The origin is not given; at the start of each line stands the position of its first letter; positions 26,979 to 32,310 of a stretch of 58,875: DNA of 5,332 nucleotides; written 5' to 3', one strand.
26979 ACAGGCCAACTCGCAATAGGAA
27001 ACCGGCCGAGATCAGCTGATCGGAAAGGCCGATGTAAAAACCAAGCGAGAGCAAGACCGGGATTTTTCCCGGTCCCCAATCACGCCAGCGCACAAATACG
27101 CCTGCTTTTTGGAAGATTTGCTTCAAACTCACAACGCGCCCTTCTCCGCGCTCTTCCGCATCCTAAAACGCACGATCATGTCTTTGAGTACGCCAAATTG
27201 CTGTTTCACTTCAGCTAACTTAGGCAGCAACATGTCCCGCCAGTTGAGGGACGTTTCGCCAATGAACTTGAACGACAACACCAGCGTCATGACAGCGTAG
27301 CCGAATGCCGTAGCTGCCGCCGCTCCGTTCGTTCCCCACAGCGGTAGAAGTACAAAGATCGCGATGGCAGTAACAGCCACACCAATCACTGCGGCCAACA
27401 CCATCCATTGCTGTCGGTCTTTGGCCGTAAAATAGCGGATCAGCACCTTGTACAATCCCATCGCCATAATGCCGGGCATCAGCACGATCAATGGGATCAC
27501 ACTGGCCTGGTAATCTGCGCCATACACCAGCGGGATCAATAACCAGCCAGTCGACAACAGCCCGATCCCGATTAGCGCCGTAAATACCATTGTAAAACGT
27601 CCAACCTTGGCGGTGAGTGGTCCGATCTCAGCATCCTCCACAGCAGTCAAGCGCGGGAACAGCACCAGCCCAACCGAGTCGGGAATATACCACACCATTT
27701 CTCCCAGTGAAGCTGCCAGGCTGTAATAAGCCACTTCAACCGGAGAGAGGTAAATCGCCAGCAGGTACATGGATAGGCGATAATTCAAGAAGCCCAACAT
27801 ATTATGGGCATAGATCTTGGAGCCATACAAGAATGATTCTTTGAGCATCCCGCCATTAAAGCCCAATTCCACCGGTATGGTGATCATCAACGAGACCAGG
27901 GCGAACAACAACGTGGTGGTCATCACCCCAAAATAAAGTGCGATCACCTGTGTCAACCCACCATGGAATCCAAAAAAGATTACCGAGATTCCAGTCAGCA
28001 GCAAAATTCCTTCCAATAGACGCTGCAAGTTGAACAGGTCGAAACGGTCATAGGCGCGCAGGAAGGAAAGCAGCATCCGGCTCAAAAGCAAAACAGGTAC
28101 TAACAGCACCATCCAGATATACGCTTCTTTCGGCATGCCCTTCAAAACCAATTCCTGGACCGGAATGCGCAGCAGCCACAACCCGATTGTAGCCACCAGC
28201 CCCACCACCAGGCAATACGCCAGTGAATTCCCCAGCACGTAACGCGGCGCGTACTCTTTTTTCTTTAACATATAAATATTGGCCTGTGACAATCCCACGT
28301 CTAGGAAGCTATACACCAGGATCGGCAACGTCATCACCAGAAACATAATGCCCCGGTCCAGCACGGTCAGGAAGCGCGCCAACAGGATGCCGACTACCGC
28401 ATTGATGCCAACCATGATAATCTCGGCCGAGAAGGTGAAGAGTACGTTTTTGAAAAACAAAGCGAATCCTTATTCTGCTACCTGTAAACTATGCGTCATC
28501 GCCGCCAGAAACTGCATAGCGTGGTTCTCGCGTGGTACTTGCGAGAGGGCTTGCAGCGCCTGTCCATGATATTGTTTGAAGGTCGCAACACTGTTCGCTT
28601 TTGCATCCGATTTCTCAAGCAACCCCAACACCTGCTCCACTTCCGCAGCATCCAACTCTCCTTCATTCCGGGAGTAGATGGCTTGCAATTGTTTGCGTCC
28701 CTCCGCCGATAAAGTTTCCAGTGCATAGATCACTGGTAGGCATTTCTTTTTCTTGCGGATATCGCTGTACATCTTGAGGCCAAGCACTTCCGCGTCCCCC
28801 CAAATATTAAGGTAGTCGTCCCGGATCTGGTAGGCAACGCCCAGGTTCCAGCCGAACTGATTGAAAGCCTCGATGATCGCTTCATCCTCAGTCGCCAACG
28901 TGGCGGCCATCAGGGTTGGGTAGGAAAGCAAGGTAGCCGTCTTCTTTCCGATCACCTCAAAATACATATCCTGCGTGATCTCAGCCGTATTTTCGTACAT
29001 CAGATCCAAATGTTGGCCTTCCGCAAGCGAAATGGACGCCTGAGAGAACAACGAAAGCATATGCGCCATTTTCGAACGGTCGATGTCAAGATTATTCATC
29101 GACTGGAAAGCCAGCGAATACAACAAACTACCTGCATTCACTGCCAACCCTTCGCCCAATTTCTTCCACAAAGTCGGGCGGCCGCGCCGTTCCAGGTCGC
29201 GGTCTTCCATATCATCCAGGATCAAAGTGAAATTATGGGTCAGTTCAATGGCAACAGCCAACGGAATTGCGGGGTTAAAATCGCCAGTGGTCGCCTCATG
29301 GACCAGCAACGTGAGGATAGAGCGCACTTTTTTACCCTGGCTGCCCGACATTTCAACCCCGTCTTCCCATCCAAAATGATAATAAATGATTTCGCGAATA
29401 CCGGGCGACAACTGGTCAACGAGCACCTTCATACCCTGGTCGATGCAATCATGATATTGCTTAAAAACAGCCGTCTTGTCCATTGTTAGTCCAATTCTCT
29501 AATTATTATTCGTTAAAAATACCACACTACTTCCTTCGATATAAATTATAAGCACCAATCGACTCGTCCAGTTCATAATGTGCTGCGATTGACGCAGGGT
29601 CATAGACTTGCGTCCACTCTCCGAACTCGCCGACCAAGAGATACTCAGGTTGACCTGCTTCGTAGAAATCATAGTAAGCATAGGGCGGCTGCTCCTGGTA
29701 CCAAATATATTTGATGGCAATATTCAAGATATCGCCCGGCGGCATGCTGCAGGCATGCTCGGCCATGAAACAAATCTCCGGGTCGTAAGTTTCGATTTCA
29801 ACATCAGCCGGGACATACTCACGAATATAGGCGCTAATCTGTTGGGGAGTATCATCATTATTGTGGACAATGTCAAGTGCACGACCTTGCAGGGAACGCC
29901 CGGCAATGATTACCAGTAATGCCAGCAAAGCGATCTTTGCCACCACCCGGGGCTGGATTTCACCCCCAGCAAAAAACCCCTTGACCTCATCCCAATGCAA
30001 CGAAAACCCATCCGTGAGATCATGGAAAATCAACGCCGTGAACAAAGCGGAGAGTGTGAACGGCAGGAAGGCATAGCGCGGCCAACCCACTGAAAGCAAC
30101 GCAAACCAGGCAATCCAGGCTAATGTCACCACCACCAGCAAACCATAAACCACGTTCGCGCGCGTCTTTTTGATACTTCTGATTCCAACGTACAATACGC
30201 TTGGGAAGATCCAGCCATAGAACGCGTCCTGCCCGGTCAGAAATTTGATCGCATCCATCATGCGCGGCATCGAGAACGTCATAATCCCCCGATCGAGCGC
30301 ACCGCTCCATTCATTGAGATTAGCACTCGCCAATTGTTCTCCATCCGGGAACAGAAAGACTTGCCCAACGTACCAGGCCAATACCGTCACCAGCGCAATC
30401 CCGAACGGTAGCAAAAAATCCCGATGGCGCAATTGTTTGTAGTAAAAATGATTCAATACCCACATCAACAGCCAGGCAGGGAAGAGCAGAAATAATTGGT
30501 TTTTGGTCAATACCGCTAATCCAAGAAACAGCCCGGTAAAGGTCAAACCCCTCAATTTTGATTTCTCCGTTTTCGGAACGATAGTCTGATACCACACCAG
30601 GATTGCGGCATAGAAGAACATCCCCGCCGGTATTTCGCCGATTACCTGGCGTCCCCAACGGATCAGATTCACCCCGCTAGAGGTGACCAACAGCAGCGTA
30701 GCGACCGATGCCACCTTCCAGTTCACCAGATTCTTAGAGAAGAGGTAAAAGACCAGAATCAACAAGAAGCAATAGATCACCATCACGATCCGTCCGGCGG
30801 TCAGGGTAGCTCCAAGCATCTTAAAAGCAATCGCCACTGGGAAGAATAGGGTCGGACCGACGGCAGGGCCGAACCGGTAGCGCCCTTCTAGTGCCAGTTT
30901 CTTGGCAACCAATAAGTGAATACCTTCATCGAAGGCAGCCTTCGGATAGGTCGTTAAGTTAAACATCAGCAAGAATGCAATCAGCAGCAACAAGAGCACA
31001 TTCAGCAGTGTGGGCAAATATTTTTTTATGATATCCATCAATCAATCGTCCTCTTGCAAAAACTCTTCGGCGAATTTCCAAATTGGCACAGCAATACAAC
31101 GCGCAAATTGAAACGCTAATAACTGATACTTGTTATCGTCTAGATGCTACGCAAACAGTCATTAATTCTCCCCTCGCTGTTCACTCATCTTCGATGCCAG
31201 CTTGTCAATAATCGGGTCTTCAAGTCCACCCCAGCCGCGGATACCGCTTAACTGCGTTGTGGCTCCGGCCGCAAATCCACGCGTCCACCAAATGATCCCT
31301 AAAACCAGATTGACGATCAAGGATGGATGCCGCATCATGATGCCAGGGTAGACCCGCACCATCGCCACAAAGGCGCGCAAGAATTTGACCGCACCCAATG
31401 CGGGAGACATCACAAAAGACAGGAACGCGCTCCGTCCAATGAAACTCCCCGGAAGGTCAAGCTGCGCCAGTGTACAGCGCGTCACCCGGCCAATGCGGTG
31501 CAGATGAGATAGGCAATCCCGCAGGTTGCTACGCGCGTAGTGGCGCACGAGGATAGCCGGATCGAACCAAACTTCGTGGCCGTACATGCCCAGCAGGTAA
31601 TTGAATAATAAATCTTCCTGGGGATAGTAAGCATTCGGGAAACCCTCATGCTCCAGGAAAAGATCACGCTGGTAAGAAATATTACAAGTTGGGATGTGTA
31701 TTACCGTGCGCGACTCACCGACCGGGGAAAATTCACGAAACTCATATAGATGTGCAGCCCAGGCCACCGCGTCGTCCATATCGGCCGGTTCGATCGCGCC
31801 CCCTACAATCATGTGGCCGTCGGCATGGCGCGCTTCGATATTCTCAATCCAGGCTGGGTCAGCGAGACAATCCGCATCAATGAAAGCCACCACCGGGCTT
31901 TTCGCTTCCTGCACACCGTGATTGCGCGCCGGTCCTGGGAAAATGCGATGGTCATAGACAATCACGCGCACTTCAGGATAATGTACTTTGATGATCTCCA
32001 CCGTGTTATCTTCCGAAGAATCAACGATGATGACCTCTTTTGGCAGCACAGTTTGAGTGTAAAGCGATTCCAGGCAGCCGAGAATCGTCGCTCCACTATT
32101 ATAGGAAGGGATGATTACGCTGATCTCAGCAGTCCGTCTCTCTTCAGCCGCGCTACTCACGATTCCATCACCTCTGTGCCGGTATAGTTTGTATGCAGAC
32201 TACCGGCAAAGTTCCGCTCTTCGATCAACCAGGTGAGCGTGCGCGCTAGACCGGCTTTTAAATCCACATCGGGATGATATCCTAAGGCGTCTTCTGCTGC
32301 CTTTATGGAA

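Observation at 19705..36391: Fourteen-gene, about 16.7 kb co-directional operon joining isoprenoid-lipid synthesis, glycosylation, a radical SAM/SPASM enzyme and a PEP-dikinase-like enzyme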

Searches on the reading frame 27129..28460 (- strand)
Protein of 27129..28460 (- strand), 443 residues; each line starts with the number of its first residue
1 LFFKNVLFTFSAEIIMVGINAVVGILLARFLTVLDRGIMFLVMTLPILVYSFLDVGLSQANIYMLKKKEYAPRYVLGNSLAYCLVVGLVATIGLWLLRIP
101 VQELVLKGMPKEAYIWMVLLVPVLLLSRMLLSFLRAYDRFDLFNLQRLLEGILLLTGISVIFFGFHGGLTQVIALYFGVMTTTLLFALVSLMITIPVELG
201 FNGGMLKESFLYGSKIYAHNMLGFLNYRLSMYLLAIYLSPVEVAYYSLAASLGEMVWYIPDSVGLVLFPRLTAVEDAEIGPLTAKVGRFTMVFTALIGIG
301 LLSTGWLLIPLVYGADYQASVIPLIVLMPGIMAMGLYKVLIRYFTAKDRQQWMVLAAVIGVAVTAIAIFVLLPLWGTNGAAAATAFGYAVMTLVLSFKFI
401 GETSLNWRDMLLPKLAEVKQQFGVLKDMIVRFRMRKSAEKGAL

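Call 4: search_protein_families(library=pfam, proteins=[window:27129-28460:-], max_evalue=0.01)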
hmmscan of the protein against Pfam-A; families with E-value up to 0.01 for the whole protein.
window:27129-28460:- (443 aa): 2 families
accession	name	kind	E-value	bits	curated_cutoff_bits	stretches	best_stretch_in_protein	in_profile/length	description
PF01943.22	Polysacc_synt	-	5.8e-13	49.3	28.2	2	3-272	2-271/274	Polysaccharide biosynthesis protein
PF13440.11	Polysacc_synt_3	-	3.3e-12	46.7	23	1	26-321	1-292/293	Polysaccharide biosynthesis protein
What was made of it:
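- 27129..28460 (-): Wzx-like MOP-superfamily flippase. It matches PF01943 and PF13440 (call 4).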

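Call 6: search_protein_families(library=ncbifam, proteins=[window:27129-28460:-], max_evalue=0.001)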
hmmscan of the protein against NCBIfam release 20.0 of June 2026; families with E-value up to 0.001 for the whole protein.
window:27129-28460:- (443 aa): 0 families

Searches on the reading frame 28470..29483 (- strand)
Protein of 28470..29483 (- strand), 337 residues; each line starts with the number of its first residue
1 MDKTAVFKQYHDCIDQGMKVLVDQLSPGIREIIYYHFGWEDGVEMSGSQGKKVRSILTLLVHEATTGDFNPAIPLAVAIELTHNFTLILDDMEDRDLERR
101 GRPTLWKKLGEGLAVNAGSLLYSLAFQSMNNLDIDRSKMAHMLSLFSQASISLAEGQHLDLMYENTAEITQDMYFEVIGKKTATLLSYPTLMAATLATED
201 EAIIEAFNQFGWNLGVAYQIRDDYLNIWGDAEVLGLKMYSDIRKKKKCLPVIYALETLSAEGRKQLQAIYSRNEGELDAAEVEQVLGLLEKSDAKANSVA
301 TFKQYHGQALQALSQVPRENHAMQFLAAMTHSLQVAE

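Call 4: search_protein_families(library=pfam, proteins=[window:28470-29483:-], max_evalue=0.01)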
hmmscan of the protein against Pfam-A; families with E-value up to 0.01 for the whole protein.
window:28470-29483:- (337 aa): 1 family
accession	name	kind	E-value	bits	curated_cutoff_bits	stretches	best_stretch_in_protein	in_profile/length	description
PF00348.22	polyprenyl_synt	-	1e-61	208.8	27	1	47-285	13-247/251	Polyprenyl synthetase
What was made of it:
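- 28470..29483 (-): Short-chain (GGPP-type) prenyl diphosphate synthase. It is an accessory gene. It matches PF00348 at 209 bits (call 4).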

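Call 6: search_protein_families(library=ncbifam, proteins=[window:28470-29483:-], max_evalue=0.001)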
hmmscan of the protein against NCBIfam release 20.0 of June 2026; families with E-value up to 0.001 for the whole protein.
window:28470-29483:- (337 aa): 16 families
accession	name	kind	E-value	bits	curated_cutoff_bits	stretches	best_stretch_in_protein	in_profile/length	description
NF041169.1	f2_encap_cargo4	exception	2.5e-75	253.8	450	1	5-332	3-328/334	family 2 encapsulin nanocompartment cargo protein polyprenyl transferase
NF040698.1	IdsA_Meth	equivalog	5.6e-57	193.4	468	1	44-329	36-319/328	short chain isoprenyl diphosphate synthase IdsA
NF041003.1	GGPP_syn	equivalog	2.1e-56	191.4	500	1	48-329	38-317/326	geranylgeranyl diphosphate synthase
NF045549.1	GGPPsyn_IdsB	equivalog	1.1e-53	182.5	475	1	12-318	25-330/346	geranylgeranyl diphosphate synthase IdsB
NF045485.1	FPPsyn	subfamily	1.1e-38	133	275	1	49-268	36-262/288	farnesyl diphosphate synthase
TIGR02748.1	GerC3_HepT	equivalog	1.8e-34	119.3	456.55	1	42-329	35-310/319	heptaprenyl diphosphate synthase component II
NF008140.0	PRK10888.1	equivalog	7.6e-32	110.9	412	1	48-317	42-303/323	octaprenyl diphosphate synthase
NF040789.2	gerfarn_diphsyn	equivalog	2.7e-31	109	560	1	75-257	87-269/345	geranylfarnesyl diphosphate synthase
NF045685.1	GGPPSynCrtE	equivalog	2e-29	102.5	460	1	49-265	41-263/293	geranylgeranyl diphosphate synthase CrtE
TIGR02749.1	prenyl_cyano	equivalog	3.4e-28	98.6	383.2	1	48-321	42-306/322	solanesyl diphosphate synthase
NF040627.1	GFPS_Meth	equivalog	3.5e-28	98.9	600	1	47-233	37-216/285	geranylfarnesyl diphosphate synthase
NF045628.1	HxpDPsynlarge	equivalog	6.2e-26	91.1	500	1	47-325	32-299/311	hexaprenyl-diphosphate synthase large subunit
NF042417.1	NPPPS_Mycobact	equivalog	1.5e-24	86.7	600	1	49-320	55-318/335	nonaprenyl/(2E,6E)-farnesyl/geranylgeranyl diphosphat synthase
NF042416.1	GFPPS_Mycobact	equivalog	3.2e-24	85.6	600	1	48-331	40-343/350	bifunctional (2E,6E)-farnesyl/geranyl diphosphate synthase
NF007877.0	PRK10581.1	equivalog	4.7e-20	72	321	1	76-264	70-265/299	(2E,6E)-farnesyl diphosphate synthase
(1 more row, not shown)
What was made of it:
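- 28470..29483 (-): The best NCBIfam hits are short-chain/GGPP synthases (call 6).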

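Call 35: find_encoding_contigs(protein=window:28470-29483:-, flank=3000, max_places=3)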
Protein window:28470-29483:- (337 aa): 1 contig read that carries it; 1 place shown.
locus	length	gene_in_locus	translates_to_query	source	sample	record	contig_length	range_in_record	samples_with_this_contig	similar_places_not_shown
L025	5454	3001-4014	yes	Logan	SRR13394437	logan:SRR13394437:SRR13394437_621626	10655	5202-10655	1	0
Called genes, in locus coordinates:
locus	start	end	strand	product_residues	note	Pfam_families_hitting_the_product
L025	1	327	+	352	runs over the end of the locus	PF01073:3Beta_HSD, PF01370:Epimerase, PF04321:RmlD_sub_bind, PF13460:NAD_binding_10, PF16363:GDP_Man_Dehyd, PF07993:NAD_binding_4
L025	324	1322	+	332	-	PF13641:Glyco_tranf_2_3, PF00535:Glycos_transf_2, PF10111:Glyco_tranf_2_2 (weak)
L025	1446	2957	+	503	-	PF13231:PMT_2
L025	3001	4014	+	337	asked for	PF00348:polyprenyl_synt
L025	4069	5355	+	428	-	PF01943:Polysacc_synt (weak), PF13440:Polysacc_synt_3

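Call 89: list_cluster_members(proteins=[P0150, P0195, window:28470-29483:-, window:48166-50427:-, window:46891-48126:-, window:20985-23348:-, window:19705-20985:-])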
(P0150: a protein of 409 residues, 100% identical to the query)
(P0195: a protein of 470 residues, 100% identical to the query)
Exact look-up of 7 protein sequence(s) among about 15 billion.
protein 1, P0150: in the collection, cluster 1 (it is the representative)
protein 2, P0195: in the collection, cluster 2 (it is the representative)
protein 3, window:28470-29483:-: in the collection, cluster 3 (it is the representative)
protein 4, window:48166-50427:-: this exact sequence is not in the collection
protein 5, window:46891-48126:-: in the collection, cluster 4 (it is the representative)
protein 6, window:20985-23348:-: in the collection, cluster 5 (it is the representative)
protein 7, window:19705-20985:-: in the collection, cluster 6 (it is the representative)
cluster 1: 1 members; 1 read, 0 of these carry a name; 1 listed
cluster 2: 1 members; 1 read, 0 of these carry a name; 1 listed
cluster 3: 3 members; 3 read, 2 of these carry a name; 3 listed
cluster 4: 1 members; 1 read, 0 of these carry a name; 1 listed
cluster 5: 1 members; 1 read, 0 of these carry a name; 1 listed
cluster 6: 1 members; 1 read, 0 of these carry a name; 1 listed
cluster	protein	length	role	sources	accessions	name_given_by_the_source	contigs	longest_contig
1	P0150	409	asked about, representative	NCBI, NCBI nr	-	-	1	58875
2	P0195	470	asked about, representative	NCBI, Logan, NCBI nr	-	-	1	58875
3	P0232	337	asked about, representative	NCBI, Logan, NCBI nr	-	-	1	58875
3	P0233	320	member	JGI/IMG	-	geranylgeranyl diphosphate synthase type I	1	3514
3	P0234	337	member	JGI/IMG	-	geranylgeranyl diphosphate synthase, type I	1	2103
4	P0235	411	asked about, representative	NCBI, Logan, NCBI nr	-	-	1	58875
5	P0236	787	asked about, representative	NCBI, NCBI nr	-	-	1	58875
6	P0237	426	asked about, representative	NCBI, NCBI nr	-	-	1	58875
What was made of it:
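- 28470..29483 (-): Members of its 90% cluster are named GGPP synthase type I by JGI (call 89).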

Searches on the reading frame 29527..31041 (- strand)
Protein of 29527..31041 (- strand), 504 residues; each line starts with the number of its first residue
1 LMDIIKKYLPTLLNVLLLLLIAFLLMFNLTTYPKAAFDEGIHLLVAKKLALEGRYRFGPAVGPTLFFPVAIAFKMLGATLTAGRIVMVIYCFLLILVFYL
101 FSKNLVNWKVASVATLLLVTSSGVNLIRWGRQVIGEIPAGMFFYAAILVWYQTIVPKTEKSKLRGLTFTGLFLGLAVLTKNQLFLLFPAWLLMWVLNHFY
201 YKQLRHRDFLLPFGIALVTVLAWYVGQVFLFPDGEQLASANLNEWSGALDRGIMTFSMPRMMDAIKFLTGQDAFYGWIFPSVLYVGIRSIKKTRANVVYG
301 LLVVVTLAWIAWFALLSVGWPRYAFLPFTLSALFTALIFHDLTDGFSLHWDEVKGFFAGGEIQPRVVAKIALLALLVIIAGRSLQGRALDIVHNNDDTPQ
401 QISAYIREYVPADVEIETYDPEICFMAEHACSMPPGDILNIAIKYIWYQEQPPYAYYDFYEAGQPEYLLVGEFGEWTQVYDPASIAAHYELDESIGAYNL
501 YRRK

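Call 3: search_protein_families(library=pfam, proteins=[window:29527-31041:-], max_evalue=0.01)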
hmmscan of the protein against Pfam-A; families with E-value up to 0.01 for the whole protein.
window:29527-31041:- (504 aa): 1 family
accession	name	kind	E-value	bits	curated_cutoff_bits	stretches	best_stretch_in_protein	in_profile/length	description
PF13231.12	PMT_2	-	2.5e-07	31.5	26.1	1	63-222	4-159/160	Dolichyl-phosphate-mannose-protein mannosyltransferase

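Call 5: search_protein_families(library=ncbifam, proteins=[window:29527-31041:-], max_evalue=0.001)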
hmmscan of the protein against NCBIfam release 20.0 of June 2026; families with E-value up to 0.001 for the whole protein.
window:29527-31041:- (504 aa): 1 family
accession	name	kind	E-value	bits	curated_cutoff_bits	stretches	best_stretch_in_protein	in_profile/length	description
TIGR03663.1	TIGR03663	subfamily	3.9e-11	42.6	126.25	1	14-198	3-182/435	flippase activity-associated protein Agl23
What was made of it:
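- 29527..31041 (-): GT-C glycosyltransferase (PMT_2/ArnT-like), predicted to act outside the cytoplasm. It matches PF13231 (call 3) and, sub-threshold, the NCBIfam Agl23 family (call 5).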

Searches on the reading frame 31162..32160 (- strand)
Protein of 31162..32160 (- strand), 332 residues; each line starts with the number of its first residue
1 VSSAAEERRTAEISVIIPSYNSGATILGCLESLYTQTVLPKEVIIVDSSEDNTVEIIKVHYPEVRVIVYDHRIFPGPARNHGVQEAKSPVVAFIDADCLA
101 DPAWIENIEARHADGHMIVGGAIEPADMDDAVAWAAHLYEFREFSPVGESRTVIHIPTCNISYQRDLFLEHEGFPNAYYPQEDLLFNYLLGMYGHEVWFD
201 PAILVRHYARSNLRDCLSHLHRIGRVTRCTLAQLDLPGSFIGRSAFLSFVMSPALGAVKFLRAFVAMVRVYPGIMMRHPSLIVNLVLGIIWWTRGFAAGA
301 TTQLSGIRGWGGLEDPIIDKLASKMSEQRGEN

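Call 3: search_protein_families(library=pfam, proteins=[window:31162-32160:-], max_evalue=0.01)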
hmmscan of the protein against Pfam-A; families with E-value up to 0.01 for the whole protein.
window:31162-32160:- (332 aa): 3 families
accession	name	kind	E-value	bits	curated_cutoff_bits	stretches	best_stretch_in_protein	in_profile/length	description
PF00535.33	Glycos_transf_2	-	1.7e-27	96.9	23.3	1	14-145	1-141/168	Glycosyl transferase family 2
PF13641.12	Glyco_tranf_2_3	-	3.6e-11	44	27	1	13-214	3-218/230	Glycosyltransferase like family 2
PF10111.15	Glyco_tranf_2_2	-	1.9e-06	28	27.3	1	14-106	1-100/276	Glycosyltransferase like family 2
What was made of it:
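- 31162..32160 (-): GT2b. Soluble family-2 glycosyltransferase. It matches PF00535 at 97 bits (call 3).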

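Call 5: search_protein_families(library=ncbifam, proteins=[window:31162-32160:-], max_evalue=0.001)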
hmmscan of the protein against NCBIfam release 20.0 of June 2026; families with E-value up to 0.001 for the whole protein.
window:31162-32160:- (332 aa): 16 families
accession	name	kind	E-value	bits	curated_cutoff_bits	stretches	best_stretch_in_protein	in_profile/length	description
TIGR03965.1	mycofact_glyco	equivalog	1.8e-28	99.6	280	1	5-217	69-290/467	mycofactocin biosynthesis glycosyltransferase MftF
NF041875.1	EPS_EpsD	equivalog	3.3e-22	79.3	370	1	13-224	1-224/325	exopolysaccharide biosynthesis glycosyltransferase EpsD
NF007482.0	PRK10073.1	equivalog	2.8e-14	52.9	423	1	9-103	4-101/334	glycosyltransferase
NF038302.1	EPS_HpsE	equivalog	3e-13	49.4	300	1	12-109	2-108/307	hormogonium polysaccharide biosynthesis glycosyltransferase HpsE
NF041394.1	GtaseAglG_Halo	equivalog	7.3e-13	48.5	440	1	13-178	3-178/304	glucosyl-dolichyl phosphate glucuronosyltransferase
NF047683.1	TeichurnBiosyTuaG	equivalog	1.7e-11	44.3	400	1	10-98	5-97/252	teichuronic acid biosynthesis protein TuaG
NF038299.1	EPS_HpsN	equivalog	2.4e-11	43.2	425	1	12-107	2-101/317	hormogonium polysaccharide biosynthesis glycosyltransferase HpsN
TIGR04283.1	glyco_like_mftF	equivalog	5e-11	42.6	182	1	13-186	1-165/221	TIGR04283 family arsenosugar biosynthesis glycosyltransferase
TIGR03937.1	PgaC_IcaA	equivalog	1.1e-09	37.8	422.3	1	5-103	39-141/407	poly-beta-1,6-N-acetyl-D-glucosamine synthase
TIGR04195.1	S_glycosyl_SunS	equivalog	3.8e-08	32.6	350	1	9-98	55-142/421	SunS family peptide S-glycosyltransferase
NF045692.1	OglycostaseCruG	equivalog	1.7e-06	27.2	600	1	6-60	36-91/386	2'-O-glycosyltransferase CruG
NF010496.0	PRK13915.1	equivalog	7e-06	25.3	262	1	6-99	26-128/307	glucosyl-3-phosphoglycerate synthase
TIGR03111.1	glyc2_xrt_Gpos1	hypoth_equivalog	1.5e-05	24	363.95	1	9-112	47-156/439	TIGR03111 family XrtG-associated glycosyltransferase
NF050050.1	ProtGlycPglI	equivalog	6.1e-05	22.5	500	1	11-99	2-96/306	GalNAc(5)-diNAcBac-PP-undecaprenol beta-1,3-glucosyltransferase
NF053739.1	GlytfEpsEBac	equivalog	0.00022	20.3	450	1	13-107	3-102/265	glycosyltransferase EpsE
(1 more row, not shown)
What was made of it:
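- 31162..32160 (-): NCBIfam hits to MftF, EpsD and AglG are all sub-threshold (call 5).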

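Call 53: search_solved_structures(query=window:31162-32160:-, max_evalue=0.001)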
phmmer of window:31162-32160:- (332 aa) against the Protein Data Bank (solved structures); distinct sequences matched with E-value up to 0.001: 16.
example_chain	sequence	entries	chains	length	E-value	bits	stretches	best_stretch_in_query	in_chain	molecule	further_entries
2z87_A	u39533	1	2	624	2.8e-15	59.6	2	6-106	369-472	Chondroitin synthase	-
2z86_A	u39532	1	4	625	2.8e-15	59.6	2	6-106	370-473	Chondroitin synthase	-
5hea_A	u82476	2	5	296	7.6e-08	35.2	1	13-110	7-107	Putative glycosyltransferase (GalT1)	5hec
3bcv_A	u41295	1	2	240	2.3e-07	33.6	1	12-102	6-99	Putative glycosyltransferase protein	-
9omj_A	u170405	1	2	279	3.7e-06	29.7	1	12-121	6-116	Glycosyltransferase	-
9omh_A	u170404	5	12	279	4e-06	29.5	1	12-121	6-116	Glycosyltransferase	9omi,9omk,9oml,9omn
9omm_A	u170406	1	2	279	4.1e-06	29.5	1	12-121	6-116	Glycosyltransferase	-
5tze_C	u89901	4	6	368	8.9e-05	25.1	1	13-108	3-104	Glycosyl transferase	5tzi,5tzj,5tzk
3l7j_A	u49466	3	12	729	0.00013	24.6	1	13-98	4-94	Teichoic acid biosynthesis protein F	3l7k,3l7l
3l7i_A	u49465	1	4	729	0.00013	24.6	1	13-98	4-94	Teichoic acid biosynthesis protein F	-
3l7m_A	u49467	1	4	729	0.00013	24.6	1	13-98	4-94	Teichoic acid biosynthesis protein F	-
7msp_A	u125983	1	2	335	0.00015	24.4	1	7-100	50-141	SPbeta prophage-derived glycosyltransferase SunS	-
5tz8_A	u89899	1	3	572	0.00018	24.1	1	13-107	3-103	Glycosyl transferase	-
8vh7_A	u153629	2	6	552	0.0002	24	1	12-102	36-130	Heparosan synthase B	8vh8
8viw_A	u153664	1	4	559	0.00021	23.9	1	12-102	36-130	Heparosan synthase B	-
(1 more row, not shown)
